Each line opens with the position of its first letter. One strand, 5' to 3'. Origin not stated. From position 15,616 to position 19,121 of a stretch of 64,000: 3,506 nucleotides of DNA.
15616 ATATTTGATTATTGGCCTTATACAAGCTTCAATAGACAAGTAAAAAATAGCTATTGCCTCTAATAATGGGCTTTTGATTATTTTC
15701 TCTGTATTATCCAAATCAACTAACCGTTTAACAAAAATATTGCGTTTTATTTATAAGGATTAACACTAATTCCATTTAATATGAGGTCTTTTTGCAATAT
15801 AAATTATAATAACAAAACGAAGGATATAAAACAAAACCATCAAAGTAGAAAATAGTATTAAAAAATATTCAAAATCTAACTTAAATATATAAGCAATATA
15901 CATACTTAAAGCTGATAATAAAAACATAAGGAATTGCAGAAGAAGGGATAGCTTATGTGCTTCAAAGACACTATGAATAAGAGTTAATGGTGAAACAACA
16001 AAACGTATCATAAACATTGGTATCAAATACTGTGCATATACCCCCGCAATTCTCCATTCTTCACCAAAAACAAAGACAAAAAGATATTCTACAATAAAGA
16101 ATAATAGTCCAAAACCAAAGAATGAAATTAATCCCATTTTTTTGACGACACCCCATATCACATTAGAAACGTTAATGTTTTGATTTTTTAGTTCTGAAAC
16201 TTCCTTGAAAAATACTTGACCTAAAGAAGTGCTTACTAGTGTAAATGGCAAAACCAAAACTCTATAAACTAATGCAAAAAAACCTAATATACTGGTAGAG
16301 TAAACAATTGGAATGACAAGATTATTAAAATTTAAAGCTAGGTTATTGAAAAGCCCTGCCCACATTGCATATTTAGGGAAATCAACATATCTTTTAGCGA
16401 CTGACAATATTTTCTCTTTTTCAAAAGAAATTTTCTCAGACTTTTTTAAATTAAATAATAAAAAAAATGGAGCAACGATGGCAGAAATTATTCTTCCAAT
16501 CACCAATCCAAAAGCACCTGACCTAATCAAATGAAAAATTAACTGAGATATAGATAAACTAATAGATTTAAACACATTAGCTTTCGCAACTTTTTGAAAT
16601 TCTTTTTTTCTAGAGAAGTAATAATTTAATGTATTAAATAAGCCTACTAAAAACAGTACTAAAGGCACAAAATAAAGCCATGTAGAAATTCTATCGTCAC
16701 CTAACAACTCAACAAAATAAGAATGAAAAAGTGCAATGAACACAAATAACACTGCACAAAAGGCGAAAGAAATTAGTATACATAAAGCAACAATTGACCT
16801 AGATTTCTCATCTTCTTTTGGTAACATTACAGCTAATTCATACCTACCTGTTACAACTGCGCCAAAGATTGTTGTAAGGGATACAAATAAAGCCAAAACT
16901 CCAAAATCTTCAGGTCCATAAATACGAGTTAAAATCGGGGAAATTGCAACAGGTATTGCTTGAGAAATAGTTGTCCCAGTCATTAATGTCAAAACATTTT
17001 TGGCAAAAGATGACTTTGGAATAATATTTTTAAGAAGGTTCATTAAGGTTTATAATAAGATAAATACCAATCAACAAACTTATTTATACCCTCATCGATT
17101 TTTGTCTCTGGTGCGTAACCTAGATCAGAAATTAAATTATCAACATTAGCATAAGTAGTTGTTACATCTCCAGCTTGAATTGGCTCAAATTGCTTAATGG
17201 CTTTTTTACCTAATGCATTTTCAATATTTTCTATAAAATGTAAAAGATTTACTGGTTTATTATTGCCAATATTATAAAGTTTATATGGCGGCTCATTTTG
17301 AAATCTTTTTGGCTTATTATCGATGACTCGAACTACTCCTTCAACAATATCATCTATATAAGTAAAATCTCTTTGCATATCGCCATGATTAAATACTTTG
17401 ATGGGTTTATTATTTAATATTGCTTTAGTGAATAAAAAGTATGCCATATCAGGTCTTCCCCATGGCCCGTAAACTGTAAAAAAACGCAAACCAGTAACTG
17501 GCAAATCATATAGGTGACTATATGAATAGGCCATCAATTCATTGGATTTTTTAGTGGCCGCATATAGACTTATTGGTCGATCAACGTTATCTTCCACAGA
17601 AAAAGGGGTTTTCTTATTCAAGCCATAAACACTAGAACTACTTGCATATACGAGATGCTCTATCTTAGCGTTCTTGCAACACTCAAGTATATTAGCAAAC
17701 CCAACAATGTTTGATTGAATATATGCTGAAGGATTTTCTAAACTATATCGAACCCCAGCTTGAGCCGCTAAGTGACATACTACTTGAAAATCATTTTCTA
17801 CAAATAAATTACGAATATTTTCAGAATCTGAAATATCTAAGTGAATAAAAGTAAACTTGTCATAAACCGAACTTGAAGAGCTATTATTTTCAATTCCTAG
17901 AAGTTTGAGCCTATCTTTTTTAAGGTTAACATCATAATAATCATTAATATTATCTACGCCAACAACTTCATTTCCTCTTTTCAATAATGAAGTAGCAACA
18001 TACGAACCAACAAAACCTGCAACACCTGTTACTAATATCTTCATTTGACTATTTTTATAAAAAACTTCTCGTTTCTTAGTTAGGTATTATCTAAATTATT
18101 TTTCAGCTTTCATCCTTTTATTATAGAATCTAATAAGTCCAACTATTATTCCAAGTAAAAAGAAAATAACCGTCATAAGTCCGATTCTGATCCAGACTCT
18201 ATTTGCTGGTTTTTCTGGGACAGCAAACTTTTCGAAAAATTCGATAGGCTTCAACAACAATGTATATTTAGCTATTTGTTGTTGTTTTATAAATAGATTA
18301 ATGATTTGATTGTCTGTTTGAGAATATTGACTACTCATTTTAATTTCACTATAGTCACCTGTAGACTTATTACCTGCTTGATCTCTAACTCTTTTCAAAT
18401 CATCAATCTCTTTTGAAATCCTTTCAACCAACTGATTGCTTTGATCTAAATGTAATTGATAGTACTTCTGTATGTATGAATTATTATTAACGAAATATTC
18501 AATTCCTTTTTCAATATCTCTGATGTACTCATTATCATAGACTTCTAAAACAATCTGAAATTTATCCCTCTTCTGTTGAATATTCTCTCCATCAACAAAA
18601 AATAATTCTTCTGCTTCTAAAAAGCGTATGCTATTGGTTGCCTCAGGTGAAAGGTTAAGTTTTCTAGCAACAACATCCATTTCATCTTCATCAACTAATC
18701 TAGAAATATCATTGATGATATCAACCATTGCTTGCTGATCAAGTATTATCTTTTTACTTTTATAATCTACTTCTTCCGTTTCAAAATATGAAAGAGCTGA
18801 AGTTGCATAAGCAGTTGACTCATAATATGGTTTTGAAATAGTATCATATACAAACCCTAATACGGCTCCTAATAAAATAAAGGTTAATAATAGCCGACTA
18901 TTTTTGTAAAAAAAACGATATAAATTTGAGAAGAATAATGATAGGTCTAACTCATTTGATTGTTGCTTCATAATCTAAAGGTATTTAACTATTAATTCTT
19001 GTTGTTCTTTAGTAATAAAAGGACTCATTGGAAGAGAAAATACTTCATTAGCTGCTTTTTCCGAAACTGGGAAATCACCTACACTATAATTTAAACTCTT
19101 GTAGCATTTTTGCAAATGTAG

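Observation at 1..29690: T9SS core genes, a Wbp-pathway/Wzx-Wzy glycan locus and a giant SprB-repeat adhesin sit in one unbroken same-strand array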

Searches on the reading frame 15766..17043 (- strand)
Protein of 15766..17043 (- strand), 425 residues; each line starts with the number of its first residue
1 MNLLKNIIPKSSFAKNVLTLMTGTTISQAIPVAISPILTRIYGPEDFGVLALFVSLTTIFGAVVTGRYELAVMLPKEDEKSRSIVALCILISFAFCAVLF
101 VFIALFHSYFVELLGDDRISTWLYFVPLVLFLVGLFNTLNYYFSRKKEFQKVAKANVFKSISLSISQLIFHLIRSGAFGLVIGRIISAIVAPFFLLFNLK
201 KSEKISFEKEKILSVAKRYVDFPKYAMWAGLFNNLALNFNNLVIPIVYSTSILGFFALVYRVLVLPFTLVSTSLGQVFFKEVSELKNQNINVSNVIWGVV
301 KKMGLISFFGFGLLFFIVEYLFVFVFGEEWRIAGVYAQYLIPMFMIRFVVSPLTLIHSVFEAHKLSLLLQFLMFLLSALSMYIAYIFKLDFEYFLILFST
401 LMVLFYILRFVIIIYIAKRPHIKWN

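Call 4: search_protein_families(library=pfam, proteins=[window:15766-17043:-], max_evalue=0.001)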
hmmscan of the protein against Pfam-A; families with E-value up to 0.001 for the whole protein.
window:15766-17043:- (425 aa): 2 families
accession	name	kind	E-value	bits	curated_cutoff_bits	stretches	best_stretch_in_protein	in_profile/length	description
PF13440.11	Polysacc_synt_3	-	5.2e-29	101.8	23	1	37-331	1-289/293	Polysaccharide biosynthesis protein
PF01943.22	Polysacc_synt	-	2.7e-14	53.7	28.2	1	14-279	2-267/274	Polysaccharide biosynthesis protein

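Call 51: search_protein_families(library=ncbifam, proteins=[window:15766-17043:-], max_evalue=0.00001)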
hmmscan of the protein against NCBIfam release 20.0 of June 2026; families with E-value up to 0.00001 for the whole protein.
window:15766-17043:- (425 aa): 2 families
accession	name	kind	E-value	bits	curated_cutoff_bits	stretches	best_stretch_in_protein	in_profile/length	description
NF047674.1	TeichurnBiosyTuaB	equivalog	8.9e-13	48.1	580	1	31-408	26-398/469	teichuronic acid biosynthesis protein TuaB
NF007773.0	PRK10459.1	equivalog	3.7e-10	39.4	273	1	35-413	29-402/492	MOP flippase family protein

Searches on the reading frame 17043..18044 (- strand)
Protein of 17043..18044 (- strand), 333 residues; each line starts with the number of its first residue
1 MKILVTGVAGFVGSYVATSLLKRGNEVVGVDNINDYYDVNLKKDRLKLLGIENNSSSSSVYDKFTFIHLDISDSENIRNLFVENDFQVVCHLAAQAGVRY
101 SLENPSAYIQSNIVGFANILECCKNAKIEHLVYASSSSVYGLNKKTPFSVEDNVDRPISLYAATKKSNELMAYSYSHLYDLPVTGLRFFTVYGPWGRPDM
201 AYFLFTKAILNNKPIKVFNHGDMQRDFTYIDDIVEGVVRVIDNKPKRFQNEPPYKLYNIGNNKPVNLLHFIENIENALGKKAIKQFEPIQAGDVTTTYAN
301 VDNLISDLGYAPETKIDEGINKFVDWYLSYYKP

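Call 4: search_protein_families(library=pfam, proteins=[window:17043-18044:-], max_evalue=0.001)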
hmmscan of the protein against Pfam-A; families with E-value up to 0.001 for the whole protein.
window:17043-18044:- (333 aa): 7 families
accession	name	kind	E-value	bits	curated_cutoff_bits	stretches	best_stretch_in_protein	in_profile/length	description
PF01370.27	Epimerase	-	6.2e-57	193.2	20.9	1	3-260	1-240/240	NAD dependent epimerase/dehydratase family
PF16363.11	GDP_Man_Dehyd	-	9.1e-55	186.8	27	1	4-322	1-331/332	GDP-mannose 4,6 dehydratase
PF04321.23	RmlD_sub_bind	-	4.9e-21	75.5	27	1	1-293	1-245/287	RmlD substrate binding domain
PF01073.25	3Beta_HSD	-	1.1e-17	64.5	22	1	4-281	1-271/280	3-beta hydroxysteroid dehydrogenase/isomerase family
PF02719.21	Polysacc_synt_2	-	1.1e-15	58.1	20.2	1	3-239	1-215/293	Polysaccharide biosynthesis protein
PF07993.18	NAD_binding_4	-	2.9e-08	33.6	20.1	1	5-175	1-191/258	Male sterility protein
PF13460.12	NAD_binding_10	-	3.1e-05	24.4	27.2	1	58-166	33-125/184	NAD(P)H-binding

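Call 24: search_protein_families(library=ncbifam, proteins=[window:17043-18044:-], max_evalue=0.001)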
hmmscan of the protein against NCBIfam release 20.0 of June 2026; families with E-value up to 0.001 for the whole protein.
window:17043-18044:- (333 aa): 31 families (the best 25 are shown)
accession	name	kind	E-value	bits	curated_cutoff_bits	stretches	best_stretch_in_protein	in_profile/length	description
TIGR01181.1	dTDP_gluc_dehyt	equivalog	1.8e-44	152.2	365.1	1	2-329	1-313/321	dTDP-glucose 4,6-dehydratase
TIGR01179.1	galE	equivalog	1.5e-43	148.9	262.3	2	2-193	1-178/332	UDP-glucose 4-epimerase GalE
NF011728.1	PRK15181.1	equivalog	1.7e-40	139.1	760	1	3-329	18-339/348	Vi polysaccharide biosynthesis UDP-N-acetylglucosaminuronic acid C-4 epimerase TviC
TIGR04180.1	EDH_00030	hypoth_equivalog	1.6e-37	129.2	475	1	3-281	1-259/297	NAD-dependent 4,6-dehydratase LegB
TIGR02197.1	heptose_epim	equivalog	3.1e-33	115.3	274.6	1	3-328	1-314/316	ADP-glyceromanno-heptose 6-epimerase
NF007490.0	PRK10084.1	subfamily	1.2e-27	96.9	649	1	1-329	1-336/361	dTDP-glucose 4,6-dehydratase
NF007582.0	PRK10217.1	equivalog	5.2e-26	91.6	698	1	2-329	3-333/355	dTDP-glucose 4,6-dehydratase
NF007956.0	PRK10675.1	subfamily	5.8e-26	91.4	394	2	1-193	1-182/338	UDP-glucose 4-epimerase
TIGR02622.1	CDP_4_6_dhtase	equivalog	2e-22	79.8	278.45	1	2-331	6-334/352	CDP-glucose 4,6-dehydratase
NF042422.1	oxyalk_red_OleD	equivalog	2.2e-20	73.3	580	1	1-285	1-257/329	2-alkyl-3-oxoalkanoate reductase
NF042423.1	oxyalk_red_Shew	equivalog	1.6e-19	70.2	580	1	2-284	10-263/331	2-alkyl-3-oxoalkanoate reductase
NF008872.0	PRK11908.1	equivalog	3.1e-18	65.9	294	1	1-328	2-336/349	bifunctional UDP-4-keto-pentose/UDP-xylose synthase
NF047922.1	GDPFucSynFcl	equivalog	3.3e-17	62.9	500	1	68-329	36-303/308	GDP-L-fucose synthase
NF041015.1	UDPsulfquin_syn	equivalog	5.3e-17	61.8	575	2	1-141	1-149/384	UDP-sulfoquinovose synthase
NF043036.1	ErythonDh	equivalog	6.8e-17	61.7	325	1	1-210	1-198/321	D-erythronate dehydrogenase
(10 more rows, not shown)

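Call 80: search_solved_structures(query=window:17043-18044:-, max_evalue=1e-20)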
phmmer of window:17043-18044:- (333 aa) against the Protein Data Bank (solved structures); distinct sequences matched with E-value up to 1e-20: 40.
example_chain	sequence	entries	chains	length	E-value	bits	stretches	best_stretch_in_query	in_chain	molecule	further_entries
5u4q_A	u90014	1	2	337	1.4e-120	405.9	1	1-332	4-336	dTDP-glucose 4,6-dehydratase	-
6zl6_A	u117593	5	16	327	2e-51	178.7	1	1-332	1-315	Epimerase domain-containing protein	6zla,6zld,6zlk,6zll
6zlj_A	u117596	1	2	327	7.1e-51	176.9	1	1-332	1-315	Epimerase domain-containing protein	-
3ruc_A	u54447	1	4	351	1.2e-42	149.9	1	4-332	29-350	WbgU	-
3ru7_A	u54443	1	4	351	2.3e-42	148.9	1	4-332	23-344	WbgU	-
3ru9_A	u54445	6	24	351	2.3e-42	148.9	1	4-332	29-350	WbgU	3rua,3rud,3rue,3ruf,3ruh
3lu1_A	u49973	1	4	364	2.6e-42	148.7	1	4-332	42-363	WbgU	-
1sb8_A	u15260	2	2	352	6.3e-38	134.3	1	4-332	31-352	wbpP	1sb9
6kv9_A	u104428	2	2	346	7.5e-38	134.1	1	3-327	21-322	MoeE5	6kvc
10ke_A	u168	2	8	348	2.1e-35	126.1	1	2-330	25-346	Capsular polysaccharide biosynthesis protein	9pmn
7ys8_A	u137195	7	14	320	1e-31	113.9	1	1-327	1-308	UDP-glucose 4-epimerase | UDP-glucose 4-epimerase along with EC 5.1.3.2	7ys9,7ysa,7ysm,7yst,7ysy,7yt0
4zrm_A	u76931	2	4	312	1.8e-31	113.1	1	1-327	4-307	UDP-glucose 4-epimerase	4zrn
6pmh_A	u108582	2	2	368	3.8e-29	105.5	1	3-328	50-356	UDP-glucose 4-epimerase related protein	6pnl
6bi4_A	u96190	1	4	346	1e-28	104.1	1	1-328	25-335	dTDP-glucose 4,6-dehydratase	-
3icp_A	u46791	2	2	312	5.3e-28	101.7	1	87-283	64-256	NAD-dependent epimerase/dehydratase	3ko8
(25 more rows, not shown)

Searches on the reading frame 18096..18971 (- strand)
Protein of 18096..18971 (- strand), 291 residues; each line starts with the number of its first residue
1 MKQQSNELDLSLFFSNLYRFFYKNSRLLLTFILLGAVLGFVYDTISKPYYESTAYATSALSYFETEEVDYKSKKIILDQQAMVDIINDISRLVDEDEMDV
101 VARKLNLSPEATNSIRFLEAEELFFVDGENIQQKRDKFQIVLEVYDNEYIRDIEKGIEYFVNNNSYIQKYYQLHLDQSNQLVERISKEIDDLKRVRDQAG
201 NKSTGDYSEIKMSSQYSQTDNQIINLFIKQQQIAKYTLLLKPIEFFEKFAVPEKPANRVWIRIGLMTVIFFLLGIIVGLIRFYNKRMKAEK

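Call 4: search_protein_families(library=pfam, proteins=[window:18096-18971:-], max_evalue=0.001)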
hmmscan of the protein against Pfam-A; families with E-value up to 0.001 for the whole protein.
window:18096-18971:- (291 aa): 1 family
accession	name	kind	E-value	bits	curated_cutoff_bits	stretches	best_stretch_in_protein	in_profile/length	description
PF02706.20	Wzz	-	0.00022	21.9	25.5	1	15-57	6-48/91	Chain length determinant protein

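Call 24: search_protein_families(library=ncbifam, proteins=[window:18096-18971:-], max_evalue=0.001)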
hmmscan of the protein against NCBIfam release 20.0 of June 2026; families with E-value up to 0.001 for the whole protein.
window:18096-18971:- (291 aa): 1 family
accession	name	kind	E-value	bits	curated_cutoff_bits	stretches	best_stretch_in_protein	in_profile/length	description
TIGR01005.1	eps_transp_fam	subfamily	0.00074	17.8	411.7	0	6-85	2-80/754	exopolysaccharide transport protein family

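Call 39: search_protein_families(library=pfam, proteins=[window:18096-18971:-], max_evalue=1)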
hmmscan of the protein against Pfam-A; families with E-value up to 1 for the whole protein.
window:18096-18971:- (291 aa): 5 families
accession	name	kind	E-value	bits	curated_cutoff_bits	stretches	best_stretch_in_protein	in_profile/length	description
PF02706.20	Wzz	-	0.00022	21.9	25.5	1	15-57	6-48/91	Chain length determinant protein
PF11346.13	DUF3149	-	0.0026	17.7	23.2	1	266-290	14-38/40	Protein of unknown function (DUF3149)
PF22749.2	Arb2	-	0.052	13.3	26.8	1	145-232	13-100/260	Arb2 domain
PF06305.16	LapA_dom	-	0.17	12.3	28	0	262-284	18-40/64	Lipopolysaccharide assembly protein A domain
PF09527.15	ATPase_gene1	-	0.8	10.2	26.6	0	25-41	33-49/54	Putative F0F1-ATPase subunit Ca2+/Mg2+ transporter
